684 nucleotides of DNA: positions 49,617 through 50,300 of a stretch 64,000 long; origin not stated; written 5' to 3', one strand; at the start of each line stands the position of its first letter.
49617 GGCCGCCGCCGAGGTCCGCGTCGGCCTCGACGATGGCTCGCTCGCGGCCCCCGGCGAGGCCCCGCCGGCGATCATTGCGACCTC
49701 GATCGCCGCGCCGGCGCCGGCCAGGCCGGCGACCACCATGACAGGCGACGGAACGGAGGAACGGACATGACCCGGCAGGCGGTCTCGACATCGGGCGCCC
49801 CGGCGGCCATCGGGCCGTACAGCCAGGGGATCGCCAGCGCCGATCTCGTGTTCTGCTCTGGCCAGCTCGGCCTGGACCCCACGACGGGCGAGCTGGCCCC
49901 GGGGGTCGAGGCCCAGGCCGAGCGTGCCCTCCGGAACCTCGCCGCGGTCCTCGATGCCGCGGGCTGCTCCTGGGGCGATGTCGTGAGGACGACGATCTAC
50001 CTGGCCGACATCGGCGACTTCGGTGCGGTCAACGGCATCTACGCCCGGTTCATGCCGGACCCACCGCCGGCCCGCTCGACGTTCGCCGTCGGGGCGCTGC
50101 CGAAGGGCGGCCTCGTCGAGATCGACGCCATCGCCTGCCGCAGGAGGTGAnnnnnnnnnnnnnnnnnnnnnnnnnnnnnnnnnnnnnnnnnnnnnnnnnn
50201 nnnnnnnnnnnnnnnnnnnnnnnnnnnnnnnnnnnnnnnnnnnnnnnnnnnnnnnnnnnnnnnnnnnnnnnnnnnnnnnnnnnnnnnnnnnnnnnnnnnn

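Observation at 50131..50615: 23-bp tandem repeat carrying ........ motifs at the ridA stop, followed by a 465-nt structured non-coding region before glmU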

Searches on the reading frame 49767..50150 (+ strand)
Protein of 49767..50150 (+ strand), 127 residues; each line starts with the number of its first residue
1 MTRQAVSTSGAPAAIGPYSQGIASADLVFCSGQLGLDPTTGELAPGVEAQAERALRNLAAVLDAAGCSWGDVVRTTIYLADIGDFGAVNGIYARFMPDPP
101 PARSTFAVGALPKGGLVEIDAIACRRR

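Call 12: find_encoding_contigs(protein=window:49767-50150:+, flank=10000, max_places=10)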
Protein window:49767-50150:+ (127 aa): no gene with exactly this product is on record in the collection.

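Call 55: find_homologous_proteins(query=window:49767-50147:+, max_evalue=1e-40)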
Query window:49767-50147:+ (127 aa): 4180 proteins with E <= 1e-40 among 8000 candidates; the best 120 are listed.
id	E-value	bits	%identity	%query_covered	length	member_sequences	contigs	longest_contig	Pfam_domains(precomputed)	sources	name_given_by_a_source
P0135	3.2e-71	255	94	99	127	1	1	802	PF01042.27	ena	-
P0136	5.2e-71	255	94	99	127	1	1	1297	PF01042.27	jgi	jgi:2-iminobutanoate/2-iminopropanoate deaminase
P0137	7.8e-71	254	94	99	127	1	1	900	PF01042.27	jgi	jgi:2-iminobutanoate/2-iminopropanoate deaminase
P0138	9.1e-71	254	94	99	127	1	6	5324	PF01042.27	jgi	jgi:2-iminobutanoate/2-iminopropanoate deaminase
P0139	9.5e-71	254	94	99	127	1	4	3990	PF01042.27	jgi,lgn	jgi:2-iminobutanoate/2-iminopropanoate deaminase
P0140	2.9e-70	252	94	99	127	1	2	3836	PF01042.27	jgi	jgi:2-iminobutanoate/2-iminopropanoate deaminase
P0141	3.4e-70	252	93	99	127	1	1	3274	PF01042.27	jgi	jgi:2-iminobutanoate/2-iminopropanoate deaminase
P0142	4.4e-70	252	93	99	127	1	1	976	PF01042.27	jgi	jgi:2-iminobutanoate/2-iminopropanoate deaminase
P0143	1.2e-69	250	94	99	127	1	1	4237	PF01042.27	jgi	-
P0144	3.6e-69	249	92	99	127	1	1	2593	PF01042.27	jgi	jgi:2-iminobutanoate/2-iminopropanoate deaminase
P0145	5.0e-69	248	93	99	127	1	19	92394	PF01042.27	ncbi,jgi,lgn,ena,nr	ncbi:MAG: reactive intermediate/imine deaminase [Chloroflexi bacterium RBG_16_70_13]|nr:MAG: reactiv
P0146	6.4e-69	248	92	99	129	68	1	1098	PF01042.27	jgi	jgi:2-iminobutanoate/2-iminopropanoate deaminase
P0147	7.1e-69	248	91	99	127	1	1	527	PF01042.27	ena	-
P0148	8.4e-69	247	91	99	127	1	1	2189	PF01042.27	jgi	jgi:2-iminobutanoate/2-iminopropanoate deaminase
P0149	1.8e-68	246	91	99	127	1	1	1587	PF01042.27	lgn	-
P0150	1.9e-68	246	91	99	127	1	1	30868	PF01042.27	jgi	jgi:2-iminobutanoate/2-iminopropanoate deaminase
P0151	2.3e-68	246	90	99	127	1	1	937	PF01042.27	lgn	-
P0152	2.6e-68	246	90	99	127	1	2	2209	PF01042.27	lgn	-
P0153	3.3e-68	246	92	99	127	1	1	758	PF01042.27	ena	-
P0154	3.9e-68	245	90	99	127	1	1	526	PF01042.27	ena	-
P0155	5.0e-68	245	90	99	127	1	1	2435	PF01042.27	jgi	jgi:2-iminobutanoate/2-iminopropanoate deaminase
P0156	1.9e-67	243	88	99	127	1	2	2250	PF01042.27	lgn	-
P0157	2.1e-67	243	88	99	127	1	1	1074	PF01042.27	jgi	jgi:2-iminobutanoate/2-iminopropanoate deaminase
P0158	3.0e-67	242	87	99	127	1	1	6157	PF01042.27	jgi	jgi:2-iminobutanoate/2-iminopropanoate deaminase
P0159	3.5e-67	242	89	99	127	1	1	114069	PF01042.27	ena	-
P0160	4.2e-67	242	90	99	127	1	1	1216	PF01042.27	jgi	jgi:2-iminobutanoate/2-iminopropanoate deaminase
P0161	4.5e-67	242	90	99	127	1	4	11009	PF01042.27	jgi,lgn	jgi:2-iminobutanoate/2-iminopropanoate deaminase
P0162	4.8e-67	242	87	99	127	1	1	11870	PF01042.27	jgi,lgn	jgi:2-iminobutanoate/2-iminopropanoate deaminase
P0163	5.1e-67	242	90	99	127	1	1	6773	PF01042.27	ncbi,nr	ncbi:MAG TPA: RidA family protein [Candidatus Limnocylindrales bacterium]|nr:RidA family protein [Ca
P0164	6.3e-67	241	90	99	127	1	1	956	PF01042.27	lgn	-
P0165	7.1e-67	241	88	100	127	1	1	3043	PF01042.27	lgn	-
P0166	7.6e-67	241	90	99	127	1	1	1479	PF01042.27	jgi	jgi:2-iminobutanoate/2-iminopropanoate deaminase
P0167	7.8e-67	241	90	99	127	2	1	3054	PF01042.27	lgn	-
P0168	8.9e-67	241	90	99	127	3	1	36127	PF01042.27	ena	-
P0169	9.8e-67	241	90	99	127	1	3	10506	PF01042.27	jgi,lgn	-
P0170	1.3e-66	240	88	99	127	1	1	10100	PF01042.27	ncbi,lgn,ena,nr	ncbi:MAG TPA: Rid family detoxifying hydrolase [Candidatus Sulfomarinibacteraceae bacterium]|nr:Rid 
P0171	1.7e-66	240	88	99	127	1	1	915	PF01042.27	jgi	-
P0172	2.1e-66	240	88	99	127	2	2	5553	PF01042.27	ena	-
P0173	2.3e-66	240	89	99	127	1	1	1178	PF01042.27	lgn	-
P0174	2.6e-66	239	89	99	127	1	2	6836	PF01042.27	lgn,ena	-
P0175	8.2e-66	238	88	99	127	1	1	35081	PF01042.27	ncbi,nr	ncbi:MAG TPA: RidA family protein [Candidatus Limnocylindrales bacterium]|nr:RidA family protein [Ca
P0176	9.0e-66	238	88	99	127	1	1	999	PF01042.27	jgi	jgi:2-iminobutanoate/2-iminopropanoate deaminase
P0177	9.5e-66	238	88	99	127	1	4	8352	PF01042.27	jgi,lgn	-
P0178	1.1e-65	237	89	99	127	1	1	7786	PF01042.27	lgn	-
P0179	1.2e-65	237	87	99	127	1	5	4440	PF01042.27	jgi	jgi:2-iminobutanoate/2-iminopropanoate deaminase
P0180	1.6e-65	237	88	99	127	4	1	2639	PF01042.27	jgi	jgi:2-iminobutanoate/2-iminopropanoate deaminase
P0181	2.0e-65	237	87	99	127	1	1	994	PF01042.27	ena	-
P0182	2.4e-65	236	87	99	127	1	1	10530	PF01042.27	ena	-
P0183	2.4e-65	236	87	99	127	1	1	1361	PF01042.27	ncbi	-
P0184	3.4e-65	236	87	99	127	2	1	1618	PF01042.27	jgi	-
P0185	3.5e-65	236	87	99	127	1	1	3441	PF01042.27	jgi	jgi:2-iminobutanoate/2-iminopropanoate deaminase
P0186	3.6e-65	236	88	99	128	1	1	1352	PF01042.27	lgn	-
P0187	5.4e-65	235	87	99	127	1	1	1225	PF01042.27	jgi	-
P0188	6.5e-65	235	87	99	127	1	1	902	PF01042.27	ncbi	-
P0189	1.1e-64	234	87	99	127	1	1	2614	PF01042.27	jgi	jgi:2-iminobutanoate/2-iminopropanoate deaminase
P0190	1.2e-64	234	86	99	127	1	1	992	PF01042.27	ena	-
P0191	2.3e-64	233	87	99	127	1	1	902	PF01042.27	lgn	-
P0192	3.2e-64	233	86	99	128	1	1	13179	PF01042.27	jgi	-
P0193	3.7e-64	232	87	99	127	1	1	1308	PF01042.27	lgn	-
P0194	6.0e-64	232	86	98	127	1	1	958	PF01042.27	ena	-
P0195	7.4e-64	232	86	98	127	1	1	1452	PF01042.27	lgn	-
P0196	1.1e-63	231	85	99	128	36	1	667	PF01042.27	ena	-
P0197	1.9e-63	230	85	99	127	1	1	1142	PF01042.27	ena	-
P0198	3.0e-63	230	86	98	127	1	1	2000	PF01042.27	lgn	-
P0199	7.0e-63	228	84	99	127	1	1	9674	PF01042.27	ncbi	-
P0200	9.2e-63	228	86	98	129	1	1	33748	PF01042.27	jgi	jgi:2-iminobutanoate/2-iminopropanoate deaminase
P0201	1.1e-62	228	86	98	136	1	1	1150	PF01042.27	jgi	jgi:2-iminobutanoate/2-iminopropanoate deaminase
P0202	1.8e-62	227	86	99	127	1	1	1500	PF01042.27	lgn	-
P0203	2.5e-62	227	84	99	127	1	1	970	PF01042.27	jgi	jgi:2-iminobutanoate/2-iminopropanoate deaminase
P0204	2.5e-62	227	86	99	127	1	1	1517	PF01042.27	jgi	jgi:2-iminobutanoate/2-iminopropanoate deaminase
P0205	2.6e-62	227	83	99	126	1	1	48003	PF01042.27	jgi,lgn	jgi:2-iminobutanoate/2-iminopropanoate deaminase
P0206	3.7e-62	226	83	99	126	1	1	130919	PF01042.27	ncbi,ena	-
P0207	3.8e-62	226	85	99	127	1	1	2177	PF01042.27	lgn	-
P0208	3.9e-62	226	85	99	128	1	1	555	PF01042.27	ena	-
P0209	4.0e-62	226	82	99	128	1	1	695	PF01042.27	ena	-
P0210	4.5e-62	226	84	99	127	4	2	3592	PF01042.27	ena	-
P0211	5.7e-62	225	83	99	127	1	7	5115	PF01042.27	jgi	jgi:2-iminobutanoate/2-iminopropanoate deaminase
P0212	6.9e-62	225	83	99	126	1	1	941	PF01042.27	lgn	-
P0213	1.0e-61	225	83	99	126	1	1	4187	PF01042.27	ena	-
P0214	1.1e-61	225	84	99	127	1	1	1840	PF01042.27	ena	-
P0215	1.1e-61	225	83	99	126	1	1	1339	PF01042.27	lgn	-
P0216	1.2e-61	224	83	99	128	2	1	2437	PF01042.27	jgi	jgi:2-iminobutanoate/2-iminopropanoate deaminase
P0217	1.3e-61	224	86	98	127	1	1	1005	PF01042.27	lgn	-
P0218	1.4e-61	224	83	98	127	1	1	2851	PF01042.27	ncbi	-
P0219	1.6e-61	224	83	99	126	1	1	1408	PF01042.27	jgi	jgi:2-iminobutanoate/2-iminopropanoate deaminase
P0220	1.8e-61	224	83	99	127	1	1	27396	PF01042.27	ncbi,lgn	-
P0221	2.1e-61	224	83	99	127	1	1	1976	PF01042.27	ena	-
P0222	2.1e-61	224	83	99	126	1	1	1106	PF01042.27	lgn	-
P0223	2.6e-61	223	85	99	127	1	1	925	PF01042.27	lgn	-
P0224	3.0e-61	223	84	98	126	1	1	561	PF01042.27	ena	-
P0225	3.4e-61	223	83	98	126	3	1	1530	PF01042.27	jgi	jgi:2-iminobutanoate/2-iminopropanoate deaminase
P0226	3.6e-61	223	85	99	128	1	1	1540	PF01042.27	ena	-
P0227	4.8e-61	222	84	98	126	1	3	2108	PF01042.27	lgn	-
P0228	5.2e-61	222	83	99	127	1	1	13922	PF01042.27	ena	-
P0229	5.4e-61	222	83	99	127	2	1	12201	PF01042.27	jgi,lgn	-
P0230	5.7e-61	222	83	98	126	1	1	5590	PF01042.27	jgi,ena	-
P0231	5.7e-61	222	82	99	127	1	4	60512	PF01042.27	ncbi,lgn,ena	-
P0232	6.4e-61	222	83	98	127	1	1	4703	PF01042.27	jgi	jgi:2-iminobutanoate/2-iminopropanoate deaminase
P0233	7.2e-61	222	83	98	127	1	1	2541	PF01042.27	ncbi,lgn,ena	-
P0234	7.5e-61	222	82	99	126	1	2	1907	PF01042.27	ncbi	-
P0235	7.6e-61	222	83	99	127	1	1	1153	PF01042.27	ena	-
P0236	1.1e-60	221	84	98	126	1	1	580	PF01042.27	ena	-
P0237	1.2e-60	221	86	98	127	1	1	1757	PF01042.27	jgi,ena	-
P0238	1.2e-60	221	84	98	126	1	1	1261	PF01042.27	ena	-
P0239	1.3e-60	221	83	99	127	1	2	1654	PF01042.27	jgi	jgi:2-iminobutanoate/2-iminopropanoate deaminase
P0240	1.3e-60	221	82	99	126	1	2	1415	PF01042.27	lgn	-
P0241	1.4e-60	221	82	98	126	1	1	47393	PF01042.27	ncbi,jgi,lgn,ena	-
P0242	1.4e-60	221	84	98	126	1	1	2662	PF01042.27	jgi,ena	-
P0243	1.5e-60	221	83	98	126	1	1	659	PF01042.27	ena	-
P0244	1.6e-60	221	83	98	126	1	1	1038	PF01042.27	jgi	jgi:2-iminobutanoate/2-iminopropanoate deaminase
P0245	1.6e-60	221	84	98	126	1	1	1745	PF01042.27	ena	-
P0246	1.7e-60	221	83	98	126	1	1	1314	PF01042.27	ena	-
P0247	1.7e-60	221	84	98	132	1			PF01042.27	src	-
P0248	1.8e-60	221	86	98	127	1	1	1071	PF01042.27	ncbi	-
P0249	1.9e-60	220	82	99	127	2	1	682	PF01042.27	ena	-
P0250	2.1e-60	220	84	97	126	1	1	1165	PF01042.27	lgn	-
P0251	2.2e-60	220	84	98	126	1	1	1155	PF01042.27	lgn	-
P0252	2.4e-60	220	82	99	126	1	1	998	PF01042.27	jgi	jgi:2-iminobutanoate/2-iminopropanoate deaminase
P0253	2.6e-60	220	83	99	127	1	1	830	PF01042.27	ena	-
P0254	2.6e-60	220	84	98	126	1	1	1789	PF01042.27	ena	-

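Call 56: find_encoding_contigs(protein=P0138, flank=1500, max_places=10)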
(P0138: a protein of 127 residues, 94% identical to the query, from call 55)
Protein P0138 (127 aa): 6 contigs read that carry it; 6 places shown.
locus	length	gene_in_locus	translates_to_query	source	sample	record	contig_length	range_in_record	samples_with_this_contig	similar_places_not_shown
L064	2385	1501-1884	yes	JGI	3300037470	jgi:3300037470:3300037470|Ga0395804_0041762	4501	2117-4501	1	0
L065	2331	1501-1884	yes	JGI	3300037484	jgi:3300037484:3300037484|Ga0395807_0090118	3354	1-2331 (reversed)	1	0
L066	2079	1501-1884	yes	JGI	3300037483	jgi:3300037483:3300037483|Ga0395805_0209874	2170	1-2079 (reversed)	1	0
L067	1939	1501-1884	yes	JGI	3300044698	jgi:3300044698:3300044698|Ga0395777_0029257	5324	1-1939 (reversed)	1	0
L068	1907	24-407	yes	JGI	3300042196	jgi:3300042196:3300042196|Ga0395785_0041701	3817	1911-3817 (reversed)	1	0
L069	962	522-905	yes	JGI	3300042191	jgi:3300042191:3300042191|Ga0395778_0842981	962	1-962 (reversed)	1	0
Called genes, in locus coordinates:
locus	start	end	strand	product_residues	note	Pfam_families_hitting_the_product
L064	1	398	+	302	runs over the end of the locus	PF00398:RrnaAD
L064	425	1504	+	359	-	PF00288:GHMP_kinases_N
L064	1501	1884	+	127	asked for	PF01042:Ribonuc_L-PSP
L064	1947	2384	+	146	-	?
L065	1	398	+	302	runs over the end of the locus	PF00398:RrnaAD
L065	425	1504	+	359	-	PF00288:GHMP_kinases_N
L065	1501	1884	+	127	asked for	PF01042:Ribonuc_L-PSP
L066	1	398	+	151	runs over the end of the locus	PF00398:RrnaAD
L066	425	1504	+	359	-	PF00288:GHMP_kinases_N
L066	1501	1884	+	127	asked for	PF01042:Ribonuc_L-PSP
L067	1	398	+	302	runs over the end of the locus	PF00398:RrnaAD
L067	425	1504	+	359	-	PF00288:GHMP_kinases_N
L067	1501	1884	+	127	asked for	PF01042:Ribonuc_L-PSP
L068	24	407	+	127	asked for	PF01042:Ribonuc_L-PSP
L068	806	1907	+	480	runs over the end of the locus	PF00483:NTP_transferase, PF01128:IspD (weak), PF12804:NTP_transf_3, PF00132:Hexapep (weak), PF25084:LbH_EIF2B (faint), PF25087:GMPPB_C (faint), PF00132:Hexapep (weak)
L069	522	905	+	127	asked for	PF01042:Ribonuc_L-PSP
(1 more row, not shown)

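Call 57: find_encoding_contigs(protein=P0139, flank=1500, max_places=10)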
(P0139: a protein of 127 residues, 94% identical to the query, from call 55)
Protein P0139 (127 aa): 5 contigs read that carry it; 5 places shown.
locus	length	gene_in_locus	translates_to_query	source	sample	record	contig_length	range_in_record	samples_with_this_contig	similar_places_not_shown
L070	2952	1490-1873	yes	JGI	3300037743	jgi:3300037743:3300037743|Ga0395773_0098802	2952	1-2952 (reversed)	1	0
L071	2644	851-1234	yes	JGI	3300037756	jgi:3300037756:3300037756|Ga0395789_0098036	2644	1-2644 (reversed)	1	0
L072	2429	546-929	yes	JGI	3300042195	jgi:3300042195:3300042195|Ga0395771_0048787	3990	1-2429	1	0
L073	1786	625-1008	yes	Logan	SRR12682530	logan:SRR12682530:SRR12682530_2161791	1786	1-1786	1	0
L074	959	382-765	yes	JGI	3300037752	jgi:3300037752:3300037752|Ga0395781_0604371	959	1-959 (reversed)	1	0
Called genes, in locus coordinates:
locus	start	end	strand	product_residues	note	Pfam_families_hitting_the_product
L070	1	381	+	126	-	?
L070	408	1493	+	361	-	PF00288:GHMP_kinases_N, PF08544:GHMP_kinases_C (faint)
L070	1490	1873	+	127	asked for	PF01042:Ribonuc_L-PSP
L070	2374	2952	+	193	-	?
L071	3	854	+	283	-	?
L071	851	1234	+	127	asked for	PF01042:Ribonuc_L-PSP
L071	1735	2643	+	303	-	?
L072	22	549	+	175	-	PF08544:GHMP_kinases_C (weak)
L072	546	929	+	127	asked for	PF01042:Ribonuc_L-PSP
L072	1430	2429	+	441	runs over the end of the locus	PF00483:NTP_transferase, PF25084:LbH_EIF2B (faint), PF25087:GMPPB_C (faint), PF00132:Hexapep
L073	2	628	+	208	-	?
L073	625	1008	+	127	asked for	PF01042:Ribonuc_L-PSP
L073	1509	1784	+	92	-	?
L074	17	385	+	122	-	PF08544:GHMP_kinases_C (weak)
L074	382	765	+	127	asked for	PF01042:Ribonuc_L-PSP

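Call 58: find_encoding_contigs(protein=P0145, flank=1500, max_places=10)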
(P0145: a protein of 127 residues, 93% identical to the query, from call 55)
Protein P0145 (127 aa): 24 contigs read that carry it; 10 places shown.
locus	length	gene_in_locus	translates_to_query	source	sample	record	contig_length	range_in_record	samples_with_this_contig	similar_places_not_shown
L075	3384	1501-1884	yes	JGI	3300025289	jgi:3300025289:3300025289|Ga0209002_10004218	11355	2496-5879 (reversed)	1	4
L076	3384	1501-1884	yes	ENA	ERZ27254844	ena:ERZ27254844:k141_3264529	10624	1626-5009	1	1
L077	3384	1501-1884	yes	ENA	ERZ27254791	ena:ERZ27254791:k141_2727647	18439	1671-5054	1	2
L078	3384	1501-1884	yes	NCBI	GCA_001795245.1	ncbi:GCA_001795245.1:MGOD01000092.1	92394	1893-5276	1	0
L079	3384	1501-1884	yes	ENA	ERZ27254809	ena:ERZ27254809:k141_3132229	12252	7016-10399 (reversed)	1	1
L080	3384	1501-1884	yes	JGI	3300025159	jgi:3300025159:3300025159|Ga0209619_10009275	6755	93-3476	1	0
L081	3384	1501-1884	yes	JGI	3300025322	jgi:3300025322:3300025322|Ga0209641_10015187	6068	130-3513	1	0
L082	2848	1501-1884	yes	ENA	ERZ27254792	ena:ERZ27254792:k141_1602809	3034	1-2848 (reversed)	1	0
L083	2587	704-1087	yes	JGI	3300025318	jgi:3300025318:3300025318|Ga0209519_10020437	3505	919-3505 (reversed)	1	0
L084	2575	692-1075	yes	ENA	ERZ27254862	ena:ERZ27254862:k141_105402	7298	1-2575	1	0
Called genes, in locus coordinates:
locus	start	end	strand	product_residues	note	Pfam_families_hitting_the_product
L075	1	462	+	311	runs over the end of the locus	PF00398:RrnaAD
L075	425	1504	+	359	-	PF00288:GHMP_kinases_N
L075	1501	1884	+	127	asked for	PF01042:Ribonuc_L-PSP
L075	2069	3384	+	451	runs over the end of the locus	PF00483:NTP_transferase, PF12804:NTP_transf_3, PF25084:LbH_EIF2B (weak), PF25087:GMPPB_C (faint), PF00132:Hexapep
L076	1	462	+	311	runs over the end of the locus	PF00398:RrnaAD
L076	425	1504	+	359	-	PF00288:GHMP_kinases_N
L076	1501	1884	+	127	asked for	PF01042:Ribonuc_L-PSP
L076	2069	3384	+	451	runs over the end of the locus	PF00483:NTP_transferase, PF12804:NTP_transf_3, PF25084:LbH_EIF2B (weak), PF25087:GMPPB_C (faint), PF00132:Hexapep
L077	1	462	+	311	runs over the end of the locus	PF00398:RrnaAD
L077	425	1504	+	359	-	PF00288:GHMP_kinases_N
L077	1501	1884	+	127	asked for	PF01042:Ribonuc_L-PSP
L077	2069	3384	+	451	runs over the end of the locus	PF00483:NTP_transferase, PF12804:NTP_transf_3, PF25084:LbH_EIF2B (weak), PF25087:GMPPB_C (faint), PF00132:Hexapep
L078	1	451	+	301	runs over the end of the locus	PF00398:RrnaAD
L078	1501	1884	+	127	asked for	PF01042:Ribonuc_L-PSP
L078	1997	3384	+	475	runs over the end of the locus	PF00483:NTP_transferase, PF01128:IspD (weak), PF12804:NTP_transf_3, PF25087:GMPPB_C (faint), PF25084:LbH_EIF2B (weak), PF00132:Hexapep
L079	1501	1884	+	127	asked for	PF01042:Ribonuc_L-PSP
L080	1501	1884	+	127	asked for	PF01042:Ribonuc_L-PSP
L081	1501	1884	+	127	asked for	PF01042:Ribonuc_L-PSP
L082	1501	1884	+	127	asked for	PF01042:Ribonuc_L-PSP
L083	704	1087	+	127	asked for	PF01042:Ribonuc_L-PSP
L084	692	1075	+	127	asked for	PF01042:Ribonuc_L-PSP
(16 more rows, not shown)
